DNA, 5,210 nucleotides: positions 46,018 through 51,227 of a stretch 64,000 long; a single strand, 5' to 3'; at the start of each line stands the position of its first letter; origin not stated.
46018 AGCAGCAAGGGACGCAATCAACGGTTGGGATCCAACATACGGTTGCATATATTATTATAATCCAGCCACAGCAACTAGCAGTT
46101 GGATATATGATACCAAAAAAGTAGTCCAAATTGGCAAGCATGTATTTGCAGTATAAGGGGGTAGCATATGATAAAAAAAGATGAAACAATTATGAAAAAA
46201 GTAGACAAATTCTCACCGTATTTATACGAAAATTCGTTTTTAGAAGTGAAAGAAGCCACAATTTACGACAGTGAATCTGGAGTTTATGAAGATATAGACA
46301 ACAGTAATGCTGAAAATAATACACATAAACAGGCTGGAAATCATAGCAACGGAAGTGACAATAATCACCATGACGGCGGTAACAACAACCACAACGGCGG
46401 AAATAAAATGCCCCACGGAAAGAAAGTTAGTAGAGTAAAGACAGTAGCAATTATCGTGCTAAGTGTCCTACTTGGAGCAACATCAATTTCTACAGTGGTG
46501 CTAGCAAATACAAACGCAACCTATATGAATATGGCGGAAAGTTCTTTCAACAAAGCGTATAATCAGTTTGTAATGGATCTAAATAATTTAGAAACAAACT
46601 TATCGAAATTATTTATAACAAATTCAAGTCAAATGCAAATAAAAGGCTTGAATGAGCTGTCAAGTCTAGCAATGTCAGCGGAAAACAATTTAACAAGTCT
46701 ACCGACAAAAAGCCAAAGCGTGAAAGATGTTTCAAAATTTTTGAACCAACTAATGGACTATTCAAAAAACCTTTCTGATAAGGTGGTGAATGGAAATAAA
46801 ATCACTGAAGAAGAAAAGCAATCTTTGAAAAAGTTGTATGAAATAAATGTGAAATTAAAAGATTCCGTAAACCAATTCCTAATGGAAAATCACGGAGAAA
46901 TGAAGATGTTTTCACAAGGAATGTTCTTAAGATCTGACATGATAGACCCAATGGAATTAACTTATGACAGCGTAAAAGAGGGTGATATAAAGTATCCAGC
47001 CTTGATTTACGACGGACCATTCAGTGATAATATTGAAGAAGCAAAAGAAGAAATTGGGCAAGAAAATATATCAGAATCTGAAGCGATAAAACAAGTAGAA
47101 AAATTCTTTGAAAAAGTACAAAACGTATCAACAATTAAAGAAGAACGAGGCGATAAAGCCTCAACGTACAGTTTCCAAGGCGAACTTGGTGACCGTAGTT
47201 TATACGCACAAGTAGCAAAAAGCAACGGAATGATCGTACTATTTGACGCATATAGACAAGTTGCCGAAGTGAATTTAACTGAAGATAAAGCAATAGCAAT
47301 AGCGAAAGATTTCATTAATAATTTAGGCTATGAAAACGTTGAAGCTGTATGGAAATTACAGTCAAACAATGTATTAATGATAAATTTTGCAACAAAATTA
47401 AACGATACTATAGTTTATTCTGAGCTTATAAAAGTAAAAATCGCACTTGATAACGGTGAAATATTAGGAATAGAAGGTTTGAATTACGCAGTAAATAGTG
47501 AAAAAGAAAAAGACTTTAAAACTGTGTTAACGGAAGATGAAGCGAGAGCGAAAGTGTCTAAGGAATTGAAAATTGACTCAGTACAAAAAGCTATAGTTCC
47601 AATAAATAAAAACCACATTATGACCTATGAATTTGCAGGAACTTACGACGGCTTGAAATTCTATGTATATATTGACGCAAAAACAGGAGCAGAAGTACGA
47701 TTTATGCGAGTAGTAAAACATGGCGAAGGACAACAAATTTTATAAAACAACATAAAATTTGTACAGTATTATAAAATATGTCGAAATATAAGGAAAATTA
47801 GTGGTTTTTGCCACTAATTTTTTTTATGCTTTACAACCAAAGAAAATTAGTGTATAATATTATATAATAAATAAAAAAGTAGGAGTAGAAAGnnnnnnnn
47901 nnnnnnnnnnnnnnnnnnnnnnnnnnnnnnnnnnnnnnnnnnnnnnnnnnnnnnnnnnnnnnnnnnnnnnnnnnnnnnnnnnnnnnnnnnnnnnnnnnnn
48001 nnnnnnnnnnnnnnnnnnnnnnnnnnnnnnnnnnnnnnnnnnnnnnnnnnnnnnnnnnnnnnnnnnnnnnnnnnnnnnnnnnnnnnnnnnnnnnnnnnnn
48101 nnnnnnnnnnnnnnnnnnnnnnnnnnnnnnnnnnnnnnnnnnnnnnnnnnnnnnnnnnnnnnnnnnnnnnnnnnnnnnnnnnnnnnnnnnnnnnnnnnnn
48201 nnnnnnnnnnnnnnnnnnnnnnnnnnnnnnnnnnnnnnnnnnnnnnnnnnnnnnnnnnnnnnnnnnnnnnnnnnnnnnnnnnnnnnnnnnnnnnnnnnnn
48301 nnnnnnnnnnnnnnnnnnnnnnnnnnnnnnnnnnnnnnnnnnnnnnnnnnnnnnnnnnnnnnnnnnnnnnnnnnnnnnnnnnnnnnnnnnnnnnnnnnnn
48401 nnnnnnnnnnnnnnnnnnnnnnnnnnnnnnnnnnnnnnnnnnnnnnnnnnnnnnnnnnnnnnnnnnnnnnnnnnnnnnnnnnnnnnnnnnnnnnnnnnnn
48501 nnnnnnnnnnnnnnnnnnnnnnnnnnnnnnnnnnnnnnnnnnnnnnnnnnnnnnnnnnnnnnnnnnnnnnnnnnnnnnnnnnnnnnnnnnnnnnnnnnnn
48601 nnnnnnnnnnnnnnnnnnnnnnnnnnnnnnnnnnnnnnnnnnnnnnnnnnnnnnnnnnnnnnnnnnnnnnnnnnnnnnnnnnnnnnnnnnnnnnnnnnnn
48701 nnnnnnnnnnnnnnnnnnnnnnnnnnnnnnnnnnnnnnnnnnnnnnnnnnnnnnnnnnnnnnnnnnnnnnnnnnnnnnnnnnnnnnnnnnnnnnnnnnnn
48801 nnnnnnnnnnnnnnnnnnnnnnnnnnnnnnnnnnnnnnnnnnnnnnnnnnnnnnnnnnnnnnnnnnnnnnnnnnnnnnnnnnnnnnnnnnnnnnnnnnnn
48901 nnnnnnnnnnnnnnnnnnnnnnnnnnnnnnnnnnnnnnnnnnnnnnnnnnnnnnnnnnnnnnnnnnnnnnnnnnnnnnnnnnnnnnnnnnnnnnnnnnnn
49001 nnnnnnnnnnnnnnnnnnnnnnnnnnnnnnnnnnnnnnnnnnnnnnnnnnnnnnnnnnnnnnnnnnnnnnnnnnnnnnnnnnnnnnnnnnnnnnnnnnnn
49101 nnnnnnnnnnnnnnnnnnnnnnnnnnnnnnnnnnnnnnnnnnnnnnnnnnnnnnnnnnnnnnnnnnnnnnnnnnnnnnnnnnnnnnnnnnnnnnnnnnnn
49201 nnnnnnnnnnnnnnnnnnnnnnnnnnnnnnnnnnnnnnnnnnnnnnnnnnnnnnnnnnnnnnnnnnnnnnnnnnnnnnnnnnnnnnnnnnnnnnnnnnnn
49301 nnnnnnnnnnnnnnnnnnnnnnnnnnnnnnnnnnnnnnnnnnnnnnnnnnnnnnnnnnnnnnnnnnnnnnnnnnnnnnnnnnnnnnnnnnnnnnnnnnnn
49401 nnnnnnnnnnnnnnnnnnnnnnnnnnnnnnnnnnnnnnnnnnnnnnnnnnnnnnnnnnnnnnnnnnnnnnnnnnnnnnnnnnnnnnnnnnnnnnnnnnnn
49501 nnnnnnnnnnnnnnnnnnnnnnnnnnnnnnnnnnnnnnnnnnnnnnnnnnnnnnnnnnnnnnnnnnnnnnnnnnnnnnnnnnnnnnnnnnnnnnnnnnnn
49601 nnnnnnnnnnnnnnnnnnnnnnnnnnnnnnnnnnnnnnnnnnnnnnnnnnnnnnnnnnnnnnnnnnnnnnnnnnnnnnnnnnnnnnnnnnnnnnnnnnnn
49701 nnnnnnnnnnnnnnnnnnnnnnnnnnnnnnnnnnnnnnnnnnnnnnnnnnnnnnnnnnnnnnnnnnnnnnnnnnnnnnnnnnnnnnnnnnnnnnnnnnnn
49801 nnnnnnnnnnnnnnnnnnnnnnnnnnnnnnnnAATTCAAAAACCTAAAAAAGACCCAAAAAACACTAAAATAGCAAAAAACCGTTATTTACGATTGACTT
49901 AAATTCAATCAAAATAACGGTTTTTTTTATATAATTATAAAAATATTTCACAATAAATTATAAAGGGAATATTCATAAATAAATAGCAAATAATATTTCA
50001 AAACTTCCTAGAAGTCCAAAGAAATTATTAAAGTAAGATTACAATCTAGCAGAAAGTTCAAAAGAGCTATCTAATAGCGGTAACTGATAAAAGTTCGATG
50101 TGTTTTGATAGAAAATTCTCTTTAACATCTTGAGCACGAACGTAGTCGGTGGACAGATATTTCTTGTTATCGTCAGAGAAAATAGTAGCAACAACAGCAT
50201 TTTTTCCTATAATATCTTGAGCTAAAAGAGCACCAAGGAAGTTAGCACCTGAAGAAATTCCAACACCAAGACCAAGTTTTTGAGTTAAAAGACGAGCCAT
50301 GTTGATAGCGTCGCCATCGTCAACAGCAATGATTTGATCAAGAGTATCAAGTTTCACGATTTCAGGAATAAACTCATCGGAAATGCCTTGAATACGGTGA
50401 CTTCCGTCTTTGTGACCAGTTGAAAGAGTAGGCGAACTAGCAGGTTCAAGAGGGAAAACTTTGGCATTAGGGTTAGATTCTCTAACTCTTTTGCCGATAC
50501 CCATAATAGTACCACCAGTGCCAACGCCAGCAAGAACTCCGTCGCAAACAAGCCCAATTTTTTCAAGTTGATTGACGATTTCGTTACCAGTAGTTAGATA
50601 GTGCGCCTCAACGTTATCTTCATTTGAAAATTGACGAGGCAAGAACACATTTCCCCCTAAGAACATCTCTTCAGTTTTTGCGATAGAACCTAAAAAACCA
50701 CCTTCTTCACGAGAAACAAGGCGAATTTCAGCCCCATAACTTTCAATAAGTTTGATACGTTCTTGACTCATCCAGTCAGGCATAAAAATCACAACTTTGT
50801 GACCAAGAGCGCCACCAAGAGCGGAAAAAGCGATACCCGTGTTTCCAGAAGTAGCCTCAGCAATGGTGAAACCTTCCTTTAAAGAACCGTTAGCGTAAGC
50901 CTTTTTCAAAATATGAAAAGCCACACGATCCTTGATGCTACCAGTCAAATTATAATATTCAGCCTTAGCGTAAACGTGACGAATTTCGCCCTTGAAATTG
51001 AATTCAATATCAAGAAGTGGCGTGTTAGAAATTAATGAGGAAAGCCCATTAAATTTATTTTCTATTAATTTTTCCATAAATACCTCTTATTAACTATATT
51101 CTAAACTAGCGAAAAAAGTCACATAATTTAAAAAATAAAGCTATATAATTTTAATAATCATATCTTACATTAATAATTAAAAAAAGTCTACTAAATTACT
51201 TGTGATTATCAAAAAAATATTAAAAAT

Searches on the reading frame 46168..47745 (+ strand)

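Call 107: search_protein_families(library=pfam, proteins=[window:46168-47745:+])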
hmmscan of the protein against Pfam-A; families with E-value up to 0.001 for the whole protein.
window:46168-47745:+ (525 aa): 3 families
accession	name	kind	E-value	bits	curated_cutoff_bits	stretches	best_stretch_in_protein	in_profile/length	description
PF14620.12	YPEB_PepSY1-2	-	4.8e-39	134.9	31.7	1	275-447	14-192/195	YpeB sporulation, PepSY1 and PepSY2 domains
PF20769.2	YPEB_N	-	7e-23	81.5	27.3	1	117-236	3-122/136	YpeB N-terminal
PF03413.25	PepSY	-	8.5e-09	36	24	1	454-509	2-56/60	Peptidase propeptide and YPEB domain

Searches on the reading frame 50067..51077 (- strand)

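Call 12: search_protein_families(library=pfam, proteins=[window:50067-51077:-])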
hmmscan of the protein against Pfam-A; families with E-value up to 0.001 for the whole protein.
window:50067-51077:- (336 aa): 1 family
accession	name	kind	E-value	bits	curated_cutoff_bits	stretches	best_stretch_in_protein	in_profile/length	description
PF00291.31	PALP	-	5.4e-64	216.8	35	1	13-302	2-295/295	Pyridoxal-phosphate dependent enzyme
